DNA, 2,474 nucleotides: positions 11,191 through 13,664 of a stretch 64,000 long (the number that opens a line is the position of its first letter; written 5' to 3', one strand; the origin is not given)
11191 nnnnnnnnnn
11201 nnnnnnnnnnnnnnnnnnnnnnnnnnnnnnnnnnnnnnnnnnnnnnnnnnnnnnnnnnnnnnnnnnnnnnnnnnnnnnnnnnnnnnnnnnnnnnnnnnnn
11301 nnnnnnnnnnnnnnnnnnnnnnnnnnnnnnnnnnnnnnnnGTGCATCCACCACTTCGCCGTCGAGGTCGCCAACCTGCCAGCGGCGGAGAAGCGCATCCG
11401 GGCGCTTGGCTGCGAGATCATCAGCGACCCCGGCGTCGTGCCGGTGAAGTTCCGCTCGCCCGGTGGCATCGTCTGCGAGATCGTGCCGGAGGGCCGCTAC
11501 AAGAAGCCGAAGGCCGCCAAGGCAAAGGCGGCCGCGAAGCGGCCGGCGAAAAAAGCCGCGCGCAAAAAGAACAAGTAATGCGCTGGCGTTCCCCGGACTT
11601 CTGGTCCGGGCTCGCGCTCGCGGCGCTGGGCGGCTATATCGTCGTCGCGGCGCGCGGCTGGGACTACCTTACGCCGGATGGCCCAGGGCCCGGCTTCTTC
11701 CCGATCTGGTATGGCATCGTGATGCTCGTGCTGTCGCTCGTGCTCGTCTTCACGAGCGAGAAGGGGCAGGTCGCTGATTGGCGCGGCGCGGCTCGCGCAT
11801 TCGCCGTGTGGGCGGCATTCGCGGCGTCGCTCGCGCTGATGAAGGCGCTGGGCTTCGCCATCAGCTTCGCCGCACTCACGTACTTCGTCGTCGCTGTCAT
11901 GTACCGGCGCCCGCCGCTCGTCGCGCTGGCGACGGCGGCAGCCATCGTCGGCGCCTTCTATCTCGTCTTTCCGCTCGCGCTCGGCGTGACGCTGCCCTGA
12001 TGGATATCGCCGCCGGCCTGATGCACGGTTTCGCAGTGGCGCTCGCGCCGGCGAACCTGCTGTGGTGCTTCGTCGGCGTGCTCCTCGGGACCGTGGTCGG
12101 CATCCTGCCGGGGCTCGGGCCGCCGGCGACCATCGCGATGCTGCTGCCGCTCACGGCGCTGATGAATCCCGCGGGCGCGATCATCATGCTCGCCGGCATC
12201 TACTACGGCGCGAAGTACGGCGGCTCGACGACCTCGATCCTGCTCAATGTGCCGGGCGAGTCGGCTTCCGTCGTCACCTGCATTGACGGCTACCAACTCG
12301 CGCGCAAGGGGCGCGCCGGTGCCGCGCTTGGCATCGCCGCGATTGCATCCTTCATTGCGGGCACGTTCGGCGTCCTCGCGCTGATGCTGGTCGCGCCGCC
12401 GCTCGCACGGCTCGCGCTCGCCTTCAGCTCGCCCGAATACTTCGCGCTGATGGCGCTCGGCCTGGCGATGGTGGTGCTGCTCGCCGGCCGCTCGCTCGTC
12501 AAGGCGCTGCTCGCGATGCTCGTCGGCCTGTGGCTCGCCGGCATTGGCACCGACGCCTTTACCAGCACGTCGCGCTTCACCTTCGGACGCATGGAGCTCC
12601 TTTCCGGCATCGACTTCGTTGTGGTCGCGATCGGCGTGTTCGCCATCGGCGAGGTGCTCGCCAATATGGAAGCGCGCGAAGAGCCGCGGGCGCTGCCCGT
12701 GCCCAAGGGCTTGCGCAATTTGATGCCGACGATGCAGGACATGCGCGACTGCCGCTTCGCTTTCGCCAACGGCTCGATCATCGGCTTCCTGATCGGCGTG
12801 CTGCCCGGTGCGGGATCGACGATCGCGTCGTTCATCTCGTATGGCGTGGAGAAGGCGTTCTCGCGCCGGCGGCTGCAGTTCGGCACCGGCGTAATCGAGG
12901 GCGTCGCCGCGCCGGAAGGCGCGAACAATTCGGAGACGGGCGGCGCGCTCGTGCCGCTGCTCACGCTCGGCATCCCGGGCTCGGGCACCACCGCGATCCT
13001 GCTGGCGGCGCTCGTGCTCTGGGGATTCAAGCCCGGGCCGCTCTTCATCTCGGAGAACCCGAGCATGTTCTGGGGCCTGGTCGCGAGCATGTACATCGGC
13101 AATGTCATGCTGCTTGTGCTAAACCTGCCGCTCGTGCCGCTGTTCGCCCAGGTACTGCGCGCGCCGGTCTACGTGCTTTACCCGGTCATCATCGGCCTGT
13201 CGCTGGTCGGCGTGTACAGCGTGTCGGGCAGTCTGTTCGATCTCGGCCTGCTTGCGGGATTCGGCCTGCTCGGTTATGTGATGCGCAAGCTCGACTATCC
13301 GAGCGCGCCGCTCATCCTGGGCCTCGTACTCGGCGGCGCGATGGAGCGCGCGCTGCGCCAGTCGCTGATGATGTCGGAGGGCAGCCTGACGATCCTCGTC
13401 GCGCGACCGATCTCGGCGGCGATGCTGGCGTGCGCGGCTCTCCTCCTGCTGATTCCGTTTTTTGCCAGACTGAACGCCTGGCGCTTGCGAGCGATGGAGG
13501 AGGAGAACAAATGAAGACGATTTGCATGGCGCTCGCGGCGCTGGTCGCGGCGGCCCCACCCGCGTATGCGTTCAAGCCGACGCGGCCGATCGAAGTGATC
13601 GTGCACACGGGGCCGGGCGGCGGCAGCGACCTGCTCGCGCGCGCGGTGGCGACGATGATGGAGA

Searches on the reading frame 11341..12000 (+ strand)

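Call 79: search_protein_families(library=pfam, proteins=[window:11341-12000:+], max_evalue=0.001)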
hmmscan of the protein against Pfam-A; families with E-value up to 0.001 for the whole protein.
window:11341-12000:+ (219 aa): 1 family
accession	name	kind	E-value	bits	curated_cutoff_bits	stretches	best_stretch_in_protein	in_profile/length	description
PF07331.16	TctB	-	1.9e-18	67.4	29.1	1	88-219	2-137/137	Tripartite tricarboxylate transporter TctB family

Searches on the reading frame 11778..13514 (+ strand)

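Call 79: search_protein_families(library=pfam, proteins=[window:11778-13514:+], max_evalue=0.001)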
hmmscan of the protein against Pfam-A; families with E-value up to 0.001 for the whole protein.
window:11778-13514:+ (578 aa): 1 family
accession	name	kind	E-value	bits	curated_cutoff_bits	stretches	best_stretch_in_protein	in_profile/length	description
PF01970.21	TctA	-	9.8e-160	532.2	28.9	1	94-514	1-423/423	Tripartite tricarboxylate transporter TctA family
